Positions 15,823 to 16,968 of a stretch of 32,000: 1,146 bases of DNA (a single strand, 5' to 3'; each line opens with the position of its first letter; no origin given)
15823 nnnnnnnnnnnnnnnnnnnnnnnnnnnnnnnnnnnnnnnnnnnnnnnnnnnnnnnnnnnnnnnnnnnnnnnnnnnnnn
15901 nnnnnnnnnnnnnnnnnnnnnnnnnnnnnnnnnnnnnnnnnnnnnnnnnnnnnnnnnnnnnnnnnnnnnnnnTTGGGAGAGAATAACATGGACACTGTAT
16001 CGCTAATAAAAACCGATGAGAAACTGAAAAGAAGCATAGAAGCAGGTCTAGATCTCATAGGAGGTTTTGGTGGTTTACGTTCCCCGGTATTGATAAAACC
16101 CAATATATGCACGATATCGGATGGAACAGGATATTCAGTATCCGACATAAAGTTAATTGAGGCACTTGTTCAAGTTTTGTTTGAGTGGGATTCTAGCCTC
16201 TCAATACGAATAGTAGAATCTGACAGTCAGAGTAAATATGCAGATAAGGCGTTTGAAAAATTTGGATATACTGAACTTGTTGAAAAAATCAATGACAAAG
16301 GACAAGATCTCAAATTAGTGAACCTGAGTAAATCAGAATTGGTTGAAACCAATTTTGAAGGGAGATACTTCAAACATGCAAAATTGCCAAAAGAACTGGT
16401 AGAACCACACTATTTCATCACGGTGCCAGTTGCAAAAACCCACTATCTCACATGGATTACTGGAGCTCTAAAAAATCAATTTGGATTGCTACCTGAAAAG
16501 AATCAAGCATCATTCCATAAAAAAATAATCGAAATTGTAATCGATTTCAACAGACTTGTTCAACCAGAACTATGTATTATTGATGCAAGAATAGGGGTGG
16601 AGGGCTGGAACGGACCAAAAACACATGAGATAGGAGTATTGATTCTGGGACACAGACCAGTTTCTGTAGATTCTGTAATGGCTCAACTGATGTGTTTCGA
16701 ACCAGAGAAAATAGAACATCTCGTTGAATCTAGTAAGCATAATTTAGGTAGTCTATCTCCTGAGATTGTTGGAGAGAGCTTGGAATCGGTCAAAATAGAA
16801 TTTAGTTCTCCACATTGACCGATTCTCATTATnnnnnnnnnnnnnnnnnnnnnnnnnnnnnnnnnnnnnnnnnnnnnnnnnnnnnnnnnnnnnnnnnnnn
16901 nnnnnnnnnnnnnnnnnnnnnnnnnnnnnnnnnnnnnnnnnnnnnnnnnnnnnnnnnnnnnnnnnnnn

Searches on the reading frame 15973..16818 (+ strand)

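Call 6: search_protein_families(library=pfam, proteins=[window:15973-16818:+])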
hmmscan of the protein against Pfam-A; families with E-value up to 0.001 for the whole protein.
window:15973-16818:+ (281 aa): 1 family
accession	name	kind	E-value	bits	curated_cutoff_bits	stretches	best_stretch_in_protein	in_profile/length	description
PF04015.17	DUF362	-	1.4e-33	117.1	24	1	39-237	1-199/200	Domain of unknown function (DUF362)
